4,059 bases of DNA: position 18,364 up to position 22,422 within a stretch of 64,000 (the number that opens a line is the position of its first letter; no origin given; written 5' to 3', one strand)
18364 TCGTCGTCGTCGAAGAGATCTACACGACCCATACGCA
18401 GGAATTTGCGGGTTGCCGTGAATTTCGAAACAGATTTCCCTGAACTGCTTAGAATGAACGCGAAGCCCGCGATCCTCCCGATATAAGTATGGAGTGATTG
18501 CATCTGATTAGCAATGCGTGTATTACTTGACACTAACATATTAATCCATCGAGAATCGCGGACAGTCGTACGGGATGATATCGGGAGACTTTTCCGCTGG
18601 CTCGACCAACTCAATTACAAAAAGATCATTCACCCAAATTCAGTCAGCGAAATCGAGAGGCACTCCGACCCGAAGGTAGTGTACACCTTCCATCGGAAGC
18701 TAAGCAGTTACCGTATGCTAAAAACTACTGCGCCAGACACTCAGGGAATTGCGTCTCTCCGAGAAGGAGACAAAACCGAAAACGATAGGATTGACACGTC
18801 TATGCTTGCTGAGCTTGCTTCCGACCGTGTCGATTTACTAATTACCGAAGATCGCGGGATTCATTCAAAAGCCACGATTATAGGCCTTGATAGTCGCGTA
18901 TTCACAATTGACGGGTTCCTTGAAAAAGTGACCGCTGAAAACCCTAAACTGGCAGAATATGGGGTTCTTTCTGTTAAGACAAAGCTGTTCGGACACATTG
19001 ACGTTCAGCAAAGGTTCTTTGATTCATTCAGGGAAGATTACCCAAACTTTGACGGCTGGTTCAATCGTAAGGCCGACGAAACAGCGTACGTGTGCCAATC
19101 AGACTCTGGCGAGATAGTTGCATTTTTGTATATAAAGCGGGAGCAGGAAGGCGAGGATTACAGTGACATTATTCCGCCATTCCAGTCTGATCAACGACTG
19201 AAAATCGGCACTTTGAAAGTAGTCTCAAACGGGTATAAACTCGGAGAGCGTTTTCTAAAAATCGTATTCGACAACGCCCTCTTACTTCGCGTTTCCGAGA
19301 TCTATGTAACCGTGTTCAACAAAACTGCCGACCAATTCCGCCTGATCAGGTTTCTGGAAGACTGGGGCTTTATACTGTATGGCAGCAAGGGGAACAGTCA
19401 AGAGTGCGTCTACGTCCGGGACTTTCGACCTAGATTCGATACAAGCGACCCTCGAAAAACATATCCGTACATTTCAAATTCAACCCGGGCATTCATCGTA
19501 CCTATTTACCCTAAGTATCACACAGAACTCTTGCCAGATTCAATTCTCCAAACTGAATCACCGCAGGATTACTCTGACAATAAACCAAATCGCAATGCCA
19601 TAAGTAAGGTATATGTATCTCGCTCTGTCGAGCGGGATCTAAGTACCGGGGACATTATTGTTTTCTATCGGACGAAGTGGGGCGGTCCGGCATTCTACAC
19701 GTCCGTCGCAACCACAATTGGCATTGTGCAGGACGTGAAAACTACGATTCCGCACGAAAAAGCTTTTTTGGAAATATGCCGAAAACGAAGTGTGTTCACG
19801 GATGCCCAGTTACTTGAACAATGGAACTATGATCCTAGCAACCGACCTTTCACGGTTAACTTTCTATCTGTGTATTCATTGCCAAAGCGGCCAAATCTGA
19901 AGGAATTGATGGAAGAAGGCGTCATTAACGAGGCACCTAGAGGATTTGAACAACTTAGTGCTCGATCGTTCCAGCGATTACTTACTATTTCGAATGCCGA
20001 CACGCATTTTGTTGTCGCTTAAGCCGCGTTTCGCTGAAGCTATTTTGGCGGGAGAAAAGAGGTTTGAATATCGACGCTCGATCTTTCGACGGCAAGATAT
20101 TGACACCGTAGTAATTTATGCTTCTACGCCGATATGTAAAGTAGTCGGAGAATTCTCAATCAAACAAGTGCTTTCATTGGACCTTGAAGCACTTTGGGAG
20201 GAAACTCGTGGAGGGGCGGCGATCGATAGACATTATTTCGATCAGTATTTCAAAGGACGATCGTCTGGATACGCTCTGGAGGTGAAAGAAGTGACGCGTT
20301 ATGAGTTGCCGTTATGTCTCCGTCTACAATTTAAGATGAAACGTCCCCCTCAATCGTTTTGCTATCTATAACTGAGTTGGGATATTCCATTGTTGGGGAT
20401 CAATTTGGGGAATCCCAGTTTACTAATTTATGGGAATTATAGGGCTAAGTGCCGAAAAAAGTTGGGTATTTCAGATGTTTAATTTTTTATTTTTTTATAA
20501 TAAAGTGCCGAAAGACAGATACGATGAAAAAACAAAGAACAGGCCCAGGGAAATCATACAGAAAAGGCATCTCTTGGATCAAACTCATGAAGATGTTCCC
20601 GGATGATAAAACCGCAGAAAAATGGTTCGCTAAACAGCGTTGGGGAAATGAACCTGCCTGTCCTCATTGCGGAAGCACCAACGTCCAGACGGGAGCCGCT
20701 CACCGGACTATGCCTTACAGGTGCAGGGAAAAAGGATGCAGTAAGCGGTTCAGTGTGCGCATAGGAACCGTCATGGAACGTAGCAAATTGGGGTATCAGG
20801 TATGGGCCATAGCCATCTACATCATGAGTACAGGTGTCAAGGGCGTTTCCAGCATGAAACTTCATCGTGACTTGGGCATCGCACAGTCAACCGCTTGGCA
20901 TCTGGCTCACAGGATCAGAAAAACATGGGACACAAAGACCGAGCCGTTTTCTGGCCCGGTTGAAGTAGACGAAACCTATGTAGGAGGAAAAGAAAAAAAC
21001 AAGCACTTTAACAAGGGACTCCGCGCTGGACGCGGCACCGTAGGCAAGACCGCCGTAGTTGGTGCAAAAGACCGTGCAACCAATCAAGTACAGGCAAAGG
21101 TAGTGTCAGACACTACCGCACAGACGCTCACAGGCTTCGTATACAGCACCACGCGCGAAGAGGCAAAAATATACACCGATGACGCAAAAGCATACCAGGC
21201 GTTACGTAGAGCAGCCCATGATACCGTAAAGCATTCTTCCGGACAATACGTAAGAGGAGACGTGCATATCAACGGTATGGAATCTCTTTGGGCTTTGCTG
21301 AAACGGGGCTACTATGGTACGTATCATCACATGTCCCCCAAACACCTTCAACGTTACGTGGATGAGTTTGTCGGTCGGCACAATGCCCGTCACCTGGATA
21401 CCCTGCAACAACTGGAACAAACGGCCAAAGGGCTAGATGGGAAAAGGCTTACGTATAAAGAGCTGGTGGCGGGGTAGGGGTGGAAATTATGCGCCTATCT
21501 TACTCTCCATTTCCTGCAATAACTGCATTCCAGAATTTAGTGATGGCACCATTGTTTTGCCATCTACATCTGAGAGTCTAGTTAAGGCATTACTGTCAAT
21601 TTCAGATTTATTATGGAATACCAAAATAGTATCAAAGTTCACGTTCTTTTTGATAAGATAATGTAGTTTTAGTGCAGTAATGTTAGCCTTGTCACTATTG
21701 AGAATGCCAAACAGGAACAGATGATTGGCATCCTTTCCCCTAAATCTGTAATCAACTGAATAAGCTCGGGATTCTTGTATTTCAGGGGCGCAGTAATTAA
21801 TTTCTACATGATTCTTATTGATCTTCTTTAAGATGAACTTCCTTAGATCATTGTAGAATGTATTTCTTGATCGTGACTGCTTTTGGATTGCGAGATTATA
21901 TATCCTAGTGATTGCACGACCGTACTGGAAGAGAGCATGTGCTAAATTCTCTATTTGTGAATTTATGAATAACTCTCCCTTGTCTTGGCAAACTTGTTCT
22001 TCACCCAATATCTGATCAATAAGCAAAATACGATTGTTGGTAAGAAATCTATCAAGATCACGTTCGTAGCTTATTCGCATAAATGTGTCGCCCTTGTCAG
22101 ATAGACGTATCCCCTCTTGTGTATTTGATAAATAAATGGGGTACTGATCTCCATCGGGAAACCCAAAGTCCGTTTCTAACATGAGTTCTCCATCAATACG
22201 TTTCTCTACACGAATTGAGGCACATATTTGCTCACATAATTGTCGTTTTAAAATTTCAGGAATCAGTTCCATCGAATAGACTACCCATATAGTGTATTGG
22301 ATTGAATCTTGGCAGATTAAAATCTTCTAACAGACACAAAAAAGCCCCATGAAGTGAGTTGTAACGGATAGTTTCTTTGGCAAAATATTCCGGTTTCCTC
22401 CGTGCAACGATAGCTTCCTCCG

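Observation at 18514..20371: PIN + GNAT-like + PUA/ASCH-like fusion protein overlapping a stand-alone ASCH gene: candidate undescribed toxin/defence module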

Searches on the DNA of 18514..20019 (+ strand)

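Call 77: search_dna_similar(query=L080:8001-9883:+, collection=ecoli_genomes, mode=distant, max_rows=12)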
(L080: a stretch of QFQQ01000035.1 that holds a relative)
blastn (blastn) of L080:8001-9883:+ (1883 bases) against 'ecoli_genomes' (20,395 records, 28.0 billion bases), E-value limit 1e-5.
No match.

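Call 78: search_dna_similar(query=L089:2983-4411:+, collection=ecoli_genomes, mode=near, max_rows=8)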
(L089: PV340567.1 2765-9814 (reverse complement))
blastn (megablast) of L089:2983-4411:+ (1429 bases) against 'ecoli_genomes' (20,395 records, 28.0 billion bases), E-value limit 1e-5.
Records with a match: 275; places in all: 275; records where one place covers at least 80% of the query: 275.
Genomes with a match: 275 of 5426; with a place that covers at least 80% of the query: 275. Places per genome that has any: lowest 1, median 1, highest 1. On chromosomes: 275 places; on plasmids: 0.
Best place of each record, by identity: >=99% 275.
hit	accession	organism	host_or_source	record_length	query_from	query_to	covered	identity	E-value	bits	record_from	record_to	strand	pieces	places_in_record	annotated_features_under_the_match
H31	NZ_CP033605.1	Escherichia coli O157:H7 strain TR01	Cattle carcass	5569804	1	1429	100%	99.9%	0e+0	2634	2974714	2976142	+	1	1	hypothetical protein | ASCH domain-containing protein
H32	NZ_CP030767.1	Escherichia coli strain 2017C-4109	missing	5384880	1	1429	100%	99.9%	0e+0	2634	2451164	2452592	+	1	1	hypothetical protein | ASCH domain-containing protein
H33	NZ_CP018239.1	Escherichia coli strain 272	missing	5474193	1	1429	100%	99.9%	0e+0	2634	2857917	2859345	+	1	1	hypothetical protein | ASCH domain-containing protein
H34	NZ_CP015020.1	Escherichia coli strain 28RC1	Bovine carcass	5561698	1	1429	100%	99.9%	0e+0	2634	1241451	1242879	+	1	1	hypothetical protein | ASCH domain-containing protein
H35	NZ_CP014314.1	Escherichia coli O157:H7 strain JEONG-1266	Bos taurus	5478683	1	1429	100%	99.9%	0e+0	2634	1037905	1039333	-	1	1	hypothetical protein | ASCH domain-containing protein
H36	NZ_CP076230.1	Escherichia coli O157:H7 strain Rafaela_II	Rectal swab of live bovine cattle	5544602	1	1429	100%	99.9%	0e+0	2634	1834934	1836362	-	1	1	hypothetical protein | ASCH domain-containing protein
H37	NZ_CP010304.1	Escherichia coli O157:H7 str. SS52 strain SS52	Cattle feces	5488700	1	1429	100%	99.9%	0e+0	2634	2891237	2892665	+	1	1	hypothetical protein | ASCH domain-containing protein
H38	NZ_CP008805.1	Escherichia coli O157:H7 str. SS17 strain SS17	Cattle feces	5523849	1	1429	100%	99.9%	0e+0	2634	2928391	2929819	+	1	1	hypothetical protein | ASCH domain-containing protein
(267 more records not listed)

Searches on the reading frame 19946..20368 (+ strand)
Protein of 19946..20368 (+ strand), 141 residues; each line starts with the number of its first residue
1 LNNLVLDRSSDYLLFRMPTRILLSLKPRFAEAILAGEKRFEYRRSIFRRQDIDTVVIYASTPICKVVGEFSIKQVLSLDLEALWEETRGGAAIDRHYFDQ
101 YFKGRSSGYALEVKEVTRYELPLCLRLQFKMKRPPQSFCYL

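Call 3: search_protein_families(library=pfam, proteins=[window:19946-20368:+], max_evalue=1)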
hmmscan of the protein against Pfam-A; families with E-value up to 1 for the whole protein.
window:19946-20368:+ (141 aa): 2 families
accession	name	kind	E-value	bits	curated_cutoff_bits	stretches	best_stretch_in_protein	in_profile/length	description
PF04266.20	ASCH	-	2.3e-05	25.5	21.2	1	23-86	1-64/103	ASCH domain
PF12961.13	DUF3850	-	0.041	14.5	22.9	1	24-54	5-35/77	Domain of unknown function (DUF3850)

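Call 4: search_protein_families(library=ncbifam, proteins=[window:19946-20368:+], max_evalue=1)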
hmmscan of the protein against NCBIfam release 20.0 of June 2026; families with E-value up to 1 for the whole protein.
window:19946-20368:+ (141 aa): 1 family
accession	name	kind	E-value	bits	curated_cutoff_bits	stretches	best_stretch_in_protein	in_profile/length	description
NF008917.0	PRK12279.1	equivalog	1.7e-12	47.2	526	1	21-141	191-310/311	50S ribosomal protein L22/unknown domain fusion protein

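Call 5: search_protein_families(library=padloc, proteins=[window:19946-20368:+], max_evalue=1)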
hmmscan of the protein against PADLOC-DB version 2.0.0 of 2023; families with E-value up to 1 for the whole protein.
window:19946-20368:+ (141 aa): 3 families
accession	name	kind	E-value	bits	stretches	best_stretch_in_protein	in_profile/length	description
PDLC04425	PDC-M11B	-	6.1e-45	151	1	20-141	2-122/132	-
PDLC04424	PDC-M11B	-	1.3e-36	123.6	1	19-141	8-129/142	-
PDLC04423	PDC-M11B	-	6.2e-18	63.3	1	23-141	1-118/164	-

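Call 11: find_homologous_proteins(query=window:19946-20368:+)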
Query window:19946-20368:+ (141 aa): 345 proteins with E <= 0.001 among 363 candidates; the best 120 are listed.
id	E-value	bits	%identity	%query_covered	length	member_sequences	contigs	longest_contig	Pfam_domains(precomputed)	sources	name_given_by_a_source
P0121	5.3e-77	274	100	89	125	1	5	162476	PF04266.21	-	-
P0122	2.6e-66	240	86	89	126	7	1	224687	PF04266.21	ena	-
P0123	7.3e-55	203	73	89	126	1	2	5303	-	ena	-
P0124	1.6e-54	202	71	89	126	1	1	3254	-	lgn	-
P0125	7.2e-54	199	70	89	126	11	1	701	-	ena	-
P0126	1.4e-53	198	72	89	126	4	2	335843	-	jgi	jgi:predicted transcriptional regulator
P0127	3.7e-53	197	69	89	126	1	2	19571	-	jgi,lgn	jgi:predicted transcriptional regulator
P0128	5.2e-53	197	70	89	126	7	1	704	-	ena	-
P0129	2.7e-52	194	71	89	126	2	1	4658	-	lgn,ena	-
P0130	3.5e-52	194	69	89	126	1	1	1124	-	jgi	jgi:predicted transcriptional regulator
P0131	1.1e-51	192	71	89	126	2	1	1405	-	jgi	jgi:predicted transcriptional regulator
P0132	1.1e-51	192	68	89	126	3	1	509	-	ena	-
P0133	3.6e-51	191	68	89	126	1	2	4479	-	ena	-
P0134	3.6e-51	191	69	89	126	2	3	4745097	-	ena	-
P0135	5.0e-51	190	67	89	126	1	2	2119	-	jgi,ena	-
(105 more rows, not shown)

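Call 17: search_solved_structures(query=A2, max_evalue=10, show_alignments=3)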
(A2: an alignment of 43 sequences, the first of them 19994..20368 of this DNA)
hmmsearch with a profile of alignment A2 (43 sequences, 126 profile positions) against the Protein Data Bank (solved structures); distinct sequences matched with E-value up to 10: 6.
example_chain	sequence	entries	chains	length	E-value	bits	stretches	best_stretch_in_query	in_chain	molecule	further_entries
5gus_A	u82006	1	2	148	7.5e-19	71.3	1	5-125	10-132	Helix-turn-helix domain-containing protein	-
5guq_A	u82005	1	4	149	7.6e-19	71.2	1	5-125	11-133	Helix-turn-helix domain-containing protein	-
5y6c_A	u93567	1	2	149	3.3e-18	69.2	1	5-125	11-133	Helix-turn-helix domain-containing protein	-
5y6b_A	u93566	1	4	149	4.6e-18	68.7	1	5-125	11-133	Helix-turn-helix domain-containing protein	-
1wk2_A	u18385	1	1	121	0.025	17.8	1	7-106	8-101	HYPOTHETICAL PROTEIN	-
2dp9_A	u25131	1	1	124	0.028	17.7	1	7-106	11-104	Hypothetical protein TTHA0113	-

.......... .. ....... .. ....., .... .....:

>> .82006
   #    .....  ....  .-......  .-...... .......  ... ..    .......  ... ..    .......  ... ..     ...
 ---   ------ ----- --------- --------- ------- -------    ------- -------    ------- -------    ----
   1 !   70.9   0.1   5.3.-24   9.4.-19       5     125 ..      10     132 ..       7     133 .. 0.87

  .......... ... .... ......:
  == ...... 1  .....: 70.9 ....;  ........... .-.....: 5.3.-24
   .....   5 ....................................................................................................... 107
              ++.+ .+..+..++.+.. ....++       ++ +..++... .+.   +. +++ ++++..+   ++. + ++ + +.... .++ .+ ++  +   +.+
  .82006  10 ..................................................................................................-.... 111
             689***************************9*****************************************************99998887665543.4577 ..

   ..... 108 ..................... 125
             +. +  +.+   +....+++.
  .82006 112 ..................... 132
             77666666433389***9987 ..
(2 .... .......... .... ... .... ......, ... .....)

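Call 25: predict_structure(alignment_id=A2)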
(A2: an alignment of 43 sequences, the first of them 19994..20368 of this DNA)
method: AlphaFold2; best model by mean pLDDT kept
length: 125 residues; sequences in the alignment: 43
mean_pLDDT: 95.8   pTM: 0.87
mean pLDDT of the five models: 95.8, 95.5, 95.1, 94.7, 94.5
residues with pLDDT >= 90: 119; 70-90: 4; 50-70: 2; < 50: 0
segments of 3 or more residues with pLDDT < 50: none
pLDDT, mean of each block of 10 residues (from residue 1): 89 98 96 93 97 98 98 97 98 98 97 93 92
secondary structure, 60 per line:
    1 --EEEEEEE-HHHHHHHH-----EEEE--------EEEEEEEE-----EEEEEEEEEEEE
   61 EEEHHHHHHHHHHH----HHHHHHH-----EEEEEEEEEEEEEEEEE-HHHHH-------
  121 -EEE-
elements in order: E3-9 H11-18 E24-27 E36-43 E49-63 H64-74 H79-85 E91-107 H109-113 E122-124

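Call 39: find_encoding_contigs(protein=P0121, flank=10000, max_places=6)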
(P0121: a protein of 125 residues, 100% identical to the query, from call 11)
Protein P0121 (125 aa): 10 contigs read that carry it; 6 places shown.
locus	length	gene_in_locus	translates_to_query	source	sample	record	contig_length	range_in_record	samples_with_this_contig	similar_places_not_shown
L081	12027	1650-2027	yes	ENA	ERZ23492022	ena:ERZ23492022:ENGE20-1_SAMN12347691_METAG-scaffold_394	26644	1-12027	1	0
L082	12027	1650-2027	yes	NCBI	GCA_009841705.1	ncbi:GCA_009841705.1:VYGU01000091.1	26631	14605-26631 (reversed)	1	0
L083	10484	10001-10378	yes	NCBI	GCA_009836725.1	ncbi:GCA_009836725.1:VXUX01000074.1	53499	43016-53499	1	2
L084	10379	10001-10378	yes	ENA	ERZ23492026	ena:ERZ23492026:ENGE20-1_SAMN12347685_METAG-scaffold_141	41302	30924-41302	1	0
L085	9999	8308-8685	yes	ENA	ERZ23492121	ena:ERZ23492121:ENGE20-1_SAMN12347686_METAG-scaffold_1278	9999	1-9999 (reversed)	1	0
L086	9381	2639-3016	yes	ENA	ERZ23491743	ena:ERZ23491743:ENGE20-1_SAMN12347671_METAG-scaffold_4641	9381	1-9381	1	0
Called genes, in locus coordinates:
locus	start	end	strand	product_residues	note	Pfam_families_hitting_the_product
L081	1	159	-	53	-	?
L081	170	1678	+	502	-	-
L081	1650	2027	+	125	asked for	PF04266:ASCH (weak)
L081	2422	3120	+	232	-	-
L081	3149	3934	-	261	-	PF08861:DUF1828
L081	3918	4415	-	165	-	-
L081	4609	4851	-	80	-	-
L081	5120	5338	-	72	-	-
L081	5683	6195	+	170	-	-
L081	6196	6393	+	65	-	-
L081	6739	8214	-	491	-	PF00929:RNase_T, PF08411:ExoI_SH3 (weak), PF26016:ExoI_C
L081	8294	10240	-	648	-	PF02683:DsbD_TM, PF13098:Thioredoxin_2, PF13899:Thioredoxin_7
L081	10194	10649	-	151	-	PF01281:Ribosomal_L9_N, PF03948:Ribosomal_L9_C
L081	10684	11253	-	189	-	PF01250:Ribosomal_S6, PF01084:Ribosomal_S18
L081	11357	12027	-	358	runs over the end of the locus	PF03462:PCRF, PF00472:RF-1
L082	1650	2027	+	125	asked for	PF04266:ASCH (weak)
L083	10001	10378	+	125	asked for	PF04266:ASCH (weak)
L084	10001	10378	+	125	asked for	PF04266:ASCH (weak)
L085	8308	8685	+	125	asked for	PF04266:ASCH (weak)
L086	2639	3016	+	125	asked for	PF04266:ASCH (weak)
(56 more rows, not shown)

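Call 76: fold_search(model_id=the predicted structure, library=pdb)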
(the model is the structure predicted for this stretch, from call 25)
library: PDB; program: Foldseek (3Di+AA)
matches with E <= 10: 391; with E <= 0.001: 19
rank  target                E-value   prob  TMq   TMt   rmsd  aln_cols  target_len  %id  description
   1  5y6c_A                2.2e-12  1.00  0.90  0.80   1.7       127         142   26  Crystal structure of ZmASCH S128A mutant protein from Zymomonas mobilis (released 2018-07-18)
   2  5gus_A                4.9e-12  1.00  0.90  0.79   1.6       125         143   27  Crystal structure of ASCH domain from Zymomonas mobilis (released 2017-08-30)
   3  5y6b_B                4.9e-12  1.00  0.87  0.78   2.0       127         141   26  Crystal structure of ZmASCH Y47F mutant protein from Zymomonas mobilis (released 2018-07-18)
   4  5guq_C                5.2e-12  1.00  0.88  0.75   1.6       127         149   27  Crystal structure of ASCH from Zymomonas mobilis (released 2017-08-30)
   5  5gus_B                5.5e-12  1.00  0.89  0.78   2.0       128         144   26  Crystal structure of ASCH domain from Zymomonas mobilis (released 2017-08-30)
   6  5y6b_D                7.5e-12  1.00  0.88  0.80   1.8       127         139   26  Crystal structure of ZmASCH Y47F mutant protein from Zymomonas mobilis (released 2018-07-18)
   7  5y6b_A                1.2e-11  1.00  0.89  0.78   1.7       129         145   26  Crystal structure of ZmASCH Y47F mutant protein from Zymomonas mobilis (released 2018-07-18)
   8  5guq_A                1.9e-11  1.00  0.90  0.79   1.7       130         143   26  Crystal structure of ASCH from Zymomonas mobilis (released 2017-08-30)
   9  2dp9                  3.1e-06  1.00  0.70  0.71   3.3       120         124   21  Crystal Structure of Conserved Hypothetical Protein TTHA0113 from Thermus thermophilus HB8 (released 2006-11-08)
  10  9kyl_A                1.3e-04  1.00  0.57  0.52   5.3       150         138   11  Crystal structure of human TRIP4 in complex with 11bp dsDNA (released 2025-08-20)
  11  8yfi_A                1.9e-04  1.00  0.57  0.51   5.0       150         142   11  TRIP4 ASCH domain in complex with a 12bp dsDNA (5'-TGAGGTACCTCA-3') (released 2024-06-26)
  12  8yfj_A                2.2e-04  1.00  0.57  0.50   5.2       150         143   11  TRIP4 ASCH domain in complex with a 12bp dsDNA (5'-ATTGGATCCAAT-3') (released 2024-06-26)
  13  9kyl_B                2.4e-04  1.00  0.58  0.52   4.7       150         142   11  Crystal structure of human TRIP4 in complex with 11bp dsDNA (released 2025-08-20)
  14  2kku_MODEL_1_A        2.9e-04  1.00  0.75  0.68   3.1       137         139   18  Solution structure of protein af2351 from Archaeoglobus fulgidus. Northeast Structural Genomics Consortium tar (released 2009-07-14)
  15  9kyh_B                5.3e-04  1.00  0.59  0.70   3.9       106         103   18  Crystal structure of E.coli ac4C amidohydrolase YqfB in complex with ac4C (released 2025-08-20)
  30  9u75_A                1.1e-02  0.98  0.48  0.28   5.7       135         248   16  5hmC specific restriction endonuclease Escherichia coli E. coli O157:H7 PD-T4-3 (released 2026-02-11)
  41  9u75_D                9.7e-02  0.87  0.50  0.30   5.6       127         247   16  5hmC specific restriction endonuclease Escherichia coli E. coli O157:H7 PD-T4-3 (released 2026-02-11)
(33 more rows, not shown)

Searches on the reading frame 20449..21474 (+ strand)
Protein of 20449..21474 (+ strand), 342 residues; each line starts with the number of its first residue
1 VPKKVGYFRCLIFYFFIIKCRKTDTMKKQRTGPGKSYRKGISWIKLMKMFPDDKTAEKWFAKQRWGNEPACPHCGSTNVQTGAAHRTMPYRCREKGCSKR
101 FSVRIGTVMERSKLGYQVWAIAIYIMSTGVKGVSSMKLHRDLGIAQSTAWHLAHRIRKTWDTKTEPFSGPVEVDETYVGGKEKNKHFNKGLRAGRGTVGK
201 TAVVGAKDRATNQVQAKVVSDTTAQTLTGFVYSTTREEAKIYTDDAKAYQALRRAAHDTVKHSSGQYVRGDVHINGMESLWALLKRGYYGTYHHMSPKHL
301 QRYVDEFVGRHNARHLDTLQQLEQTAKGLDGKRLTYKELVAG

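Call 3: search_protein_families(library=pfam, proteins=[window:20449-21474:+], max_evalue=1)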
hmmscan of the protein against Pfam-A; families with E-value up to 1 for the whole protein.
window:20449-21474:+ (342 aa): 7 families
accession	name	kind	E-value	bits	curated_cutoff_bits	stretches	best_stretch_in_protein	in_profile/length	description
PF12762.13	DDE_Tnp_IS1595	-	9.3e-42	143.1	27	1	168-312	3-153/153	ISXO2-like transposase domain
PF12760.12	Zn_ribbon_IS1595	-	1.1e-06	28.9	25.4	1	51-99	1-45/46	Transposase zinc-ribbon domain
PF09723.15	Zn_ribbon_8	-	0.017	15.6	34.4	1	60-80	19-38/41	Zinc ribbon domain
PF12172.15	zf-ChsH2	-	0.045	14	23.2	1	69-79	26-36/37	ChsH2, rubredoxin-like zinc ribbon domain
PF13248.11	Zn_ribbon_3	-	0.12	12.3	27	1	71-83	5-16/26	zinc-ribbon domain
PF24463.1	DUF7577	-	0.14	12.2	28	1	70-78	4-12/27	Domain of unknown function (DUF7577)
PF23451.1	Zn_ribbon_PaaD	-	0.34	11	27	1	68-81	14-27/53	PaaD zinc beta ribbon domain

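Call 4: search_protein_families(library=ncbifam, proteins=[window:20449-21474:+], max_evalue=1)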
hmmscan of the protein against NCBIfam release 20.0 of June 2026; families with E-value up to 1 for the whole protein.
window:20449-21474:+ (342 aa): 5 families
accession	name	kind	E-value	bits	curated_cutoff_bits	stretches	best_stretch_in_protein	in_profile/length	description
NF033547.1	transpos_IS1595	equivalog_domain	5.6e-55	186.5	75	1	111-314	1-215/215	IS1595 family transposase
NF033558.1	transpos_IS1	equivalog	8e-05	22.7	100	1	71-261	1-176/199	IS1 family transposase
NF033587.1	transpos_IS6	equivalog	0.00022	21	125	1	117-181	11-80/202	IS6 family transposase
NF050000.1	IS1_IS1595_Zn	domain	0.079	13.5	28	1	71-102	1-32/34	IS1/IS1595 family N-terminal zinc-binding domain-containing protein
NF048018.1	IS256_N_4Cys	domain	0.36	11.5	27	1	70-101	1-31/31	transposase-like zinc-binding domain-containing protein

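Call 5: search_protein_families(library=padloc, proteins=[window:20449-21474:+], max_evalue=1)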
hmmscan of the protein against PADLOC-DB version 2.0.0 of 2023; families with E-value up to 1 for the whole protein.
window:20449-21474:+ (342 aa): 0 families

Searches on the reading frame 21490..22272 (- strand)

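Call 3: search_protein_families(library=pfam, proteins=[window:21490-22272:-], max_evalue=1)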
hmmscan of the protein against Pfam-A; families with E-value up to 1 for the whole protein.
window:21490-22272:- (261 aa): 1 family
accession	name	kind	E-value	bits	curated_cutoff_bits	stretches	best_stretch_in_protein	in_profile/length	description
PF08861.15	DUF1828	-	1.2e-16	61.2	22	1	34-124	1-91/91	Domain of unknown function DUF1828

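Call 4: search_protein_families(library=ncbifam, proteins=[window:21490-22272:-], max_evalue=1)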
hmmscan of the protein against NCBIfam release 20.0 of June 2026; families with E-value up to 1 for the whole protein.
window:21490-22272:- (261 aa): 0 families

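Call 5: search_protein_families(library=padloc, proteins=[window:21490-22272:-], max_evalue=1)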
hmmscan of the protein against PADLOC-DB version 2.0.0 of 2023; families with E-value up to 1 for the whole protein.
window:21490-22272:- (261 aa): 2 families
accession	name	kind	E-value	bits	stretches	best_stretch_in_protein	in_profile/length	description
PDLC04540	PDC-M24B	-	1.2e-12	46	1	26-152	21-147/256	-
PDLC04539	PDC-M24B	-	2.1e-09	35.3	1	30-149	29-147/255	-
